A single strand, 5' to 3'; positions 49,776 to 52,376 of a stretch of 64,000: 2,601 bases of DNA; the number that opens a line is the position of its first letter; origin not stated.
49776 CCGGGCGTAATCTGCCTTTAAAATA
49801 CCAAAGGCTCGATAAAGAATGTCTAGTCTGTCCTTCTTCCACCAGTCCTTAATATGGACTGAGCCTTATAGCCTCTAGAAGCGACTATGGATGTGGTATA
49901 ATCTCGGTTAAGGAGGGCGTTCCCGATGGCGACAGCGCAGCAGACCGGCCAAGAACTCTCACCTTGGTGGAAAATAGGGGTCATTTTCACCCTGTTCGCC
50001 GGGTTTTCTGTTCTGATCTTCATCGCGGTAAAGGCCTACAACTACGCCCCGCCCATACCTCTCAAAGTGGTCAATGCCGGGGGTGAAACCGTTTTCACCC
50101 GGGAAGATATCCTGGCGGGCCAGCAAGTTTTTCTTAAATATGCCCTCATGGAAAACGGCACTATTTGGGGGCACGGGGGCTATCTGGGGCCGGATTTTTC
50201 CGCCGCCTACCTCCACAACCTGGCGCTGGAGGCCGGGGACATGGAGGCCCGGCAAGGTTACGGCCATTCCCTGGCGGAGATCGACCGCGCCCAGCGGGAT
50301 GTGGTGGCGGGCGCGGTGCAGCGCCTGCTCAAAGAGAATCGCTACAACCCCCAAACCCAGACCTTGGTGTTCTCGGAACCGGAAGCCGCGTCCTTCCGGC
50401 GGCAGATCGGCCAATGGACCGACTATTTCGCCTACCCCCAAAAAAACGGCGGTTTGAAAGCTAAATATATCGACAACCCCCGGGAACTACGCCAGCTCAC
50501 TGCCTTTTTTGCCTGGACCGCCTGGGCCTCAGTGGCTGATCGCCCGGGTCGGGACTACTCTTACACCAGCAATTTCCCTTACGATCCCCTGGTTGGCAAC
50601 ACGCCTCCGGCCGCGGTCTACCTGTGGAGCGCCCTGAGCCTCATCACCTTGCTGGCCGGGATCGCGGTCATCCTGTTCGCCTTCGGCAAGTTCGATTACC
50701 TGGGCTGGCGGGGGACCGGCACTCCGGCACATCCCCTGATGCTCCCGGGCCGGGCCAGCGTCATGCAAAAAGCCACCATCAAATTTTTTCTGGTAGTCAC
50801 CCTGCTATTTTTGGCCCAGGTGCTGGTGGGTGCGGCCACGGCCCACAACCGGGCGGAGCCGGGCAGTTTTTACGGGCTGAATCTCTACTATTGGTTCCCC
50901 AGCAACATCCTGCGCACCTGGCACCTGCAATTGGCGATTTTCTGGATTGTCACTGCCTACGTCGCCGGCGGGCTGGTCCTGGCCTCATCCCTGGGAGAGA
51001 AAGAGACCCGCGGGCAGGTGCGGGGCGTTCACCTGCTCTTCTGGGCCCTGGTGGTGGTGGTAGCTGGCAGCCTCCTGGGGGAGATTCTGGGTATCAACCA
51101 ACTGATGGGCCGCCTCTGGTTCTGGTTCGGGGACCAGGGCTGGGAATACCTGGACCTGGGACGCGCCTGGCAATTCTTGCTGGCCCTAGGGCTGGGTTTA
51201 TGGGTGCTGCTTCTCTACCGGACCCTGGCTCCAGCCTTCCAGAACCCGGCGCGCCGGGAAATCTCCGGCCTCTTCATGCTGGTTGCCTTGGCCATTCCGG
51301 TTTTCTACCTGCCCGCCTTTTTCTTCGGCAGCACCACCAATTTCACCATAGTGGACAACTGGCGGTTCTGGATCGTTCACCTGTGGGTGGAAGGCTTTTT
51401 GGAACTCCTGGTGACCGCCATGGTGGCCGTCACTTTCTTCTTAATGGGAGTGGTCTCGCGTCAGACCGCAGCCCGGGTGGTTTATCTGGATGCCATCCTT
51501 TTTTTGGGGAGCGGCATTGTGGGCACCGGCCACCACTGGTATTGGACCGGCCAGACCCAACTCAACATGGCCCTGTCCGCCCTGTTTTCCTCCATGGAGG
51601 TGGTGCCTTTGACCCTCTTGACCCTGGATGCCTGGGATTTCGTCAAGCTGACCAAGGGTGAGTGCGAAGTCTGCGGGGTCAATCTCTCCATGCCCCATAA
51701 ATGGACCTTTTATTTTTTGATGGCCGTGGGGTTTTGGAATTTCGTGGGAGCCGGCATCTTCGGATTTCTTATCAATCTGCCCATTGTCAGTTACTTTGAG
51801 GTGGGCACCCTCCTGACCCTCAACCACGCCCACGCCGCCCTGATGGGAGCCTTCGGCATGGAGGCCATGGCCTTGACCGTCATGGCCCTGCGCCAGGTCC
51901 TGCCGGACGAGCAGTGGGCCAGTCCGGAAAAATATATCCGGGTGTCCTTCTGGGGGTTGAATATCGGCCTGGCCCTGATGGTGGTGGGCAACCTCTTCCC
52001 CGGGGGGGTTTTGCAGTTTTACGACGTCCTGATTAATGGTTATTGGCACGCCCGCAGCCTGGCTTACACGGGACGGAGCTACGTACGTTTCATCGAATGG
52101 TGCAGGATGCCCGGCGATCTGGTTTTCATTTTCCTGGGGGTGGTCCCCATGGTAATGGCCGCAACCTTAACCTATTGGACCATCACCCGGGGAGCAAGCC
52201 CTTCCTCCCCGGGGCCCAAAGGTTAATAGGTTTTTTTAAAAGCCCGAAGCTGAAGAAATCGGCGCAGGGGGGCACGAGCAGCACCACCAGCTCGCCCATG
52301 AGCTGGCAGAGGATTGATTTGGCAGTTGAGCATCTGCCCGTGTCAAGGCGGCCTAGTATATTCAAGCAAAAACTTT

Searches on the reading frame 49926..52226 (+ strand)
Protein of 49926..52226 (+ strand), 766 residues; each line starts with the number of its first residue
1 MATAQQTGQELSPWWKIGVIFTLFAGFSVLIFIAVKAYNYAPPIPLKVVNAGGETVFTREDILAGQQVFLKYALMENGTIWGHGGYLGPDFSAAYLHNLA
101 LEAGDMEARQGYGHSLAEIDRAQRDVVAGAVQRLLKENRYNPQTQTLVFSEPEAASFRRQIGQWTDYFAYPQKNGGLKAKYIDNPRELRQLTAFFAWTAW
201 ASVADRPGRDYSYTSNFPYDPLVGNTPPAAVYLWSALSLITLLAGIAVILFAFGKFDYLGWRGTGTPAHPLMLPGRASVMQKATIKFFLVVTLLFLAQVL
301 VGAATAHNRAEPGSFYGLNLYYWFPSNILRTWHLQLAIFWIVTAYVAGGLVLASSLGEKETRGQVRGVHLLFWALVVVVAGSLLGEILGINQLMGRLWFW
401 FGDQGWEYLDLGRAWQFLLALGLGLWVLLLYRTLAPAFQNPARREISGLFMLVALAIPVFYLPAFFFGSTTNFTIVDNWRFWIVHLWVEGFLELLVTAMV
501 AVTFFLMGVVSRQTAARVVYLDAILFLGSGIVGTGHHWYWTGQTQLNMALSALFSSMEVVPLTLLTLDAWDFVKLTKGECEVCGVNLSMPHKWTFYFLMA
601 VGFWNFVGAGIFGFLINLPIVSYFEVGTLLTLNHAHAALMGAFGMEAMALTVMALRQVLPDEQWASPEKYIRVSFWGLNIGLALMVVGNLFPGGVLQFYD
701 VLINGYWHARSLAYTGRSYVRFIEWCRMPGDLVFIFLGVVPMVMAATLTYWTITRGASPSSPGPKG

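Call 39: search_protein_families(library=pfam, proteins=[window:49926-52226:+], max_evalue=0.00001)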
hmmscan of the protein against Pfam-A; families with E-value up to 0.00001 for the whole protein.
window:49926-52226:+ (766 aa): 2 families
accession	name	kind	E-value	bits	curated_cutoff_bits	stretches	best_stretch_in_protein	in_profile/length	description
PF22085.1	NorB_cytochrome_c-like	-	3.4e-55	187.6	29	1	45-219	1-181/181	Nitric oxide reductase subunit B, cytochrome c-like domain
PF00115.25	COX1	-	2.8e-49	168.6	34.8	1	283-730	2-433/436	Cytochrome C and Quinol oxidase polypeptide I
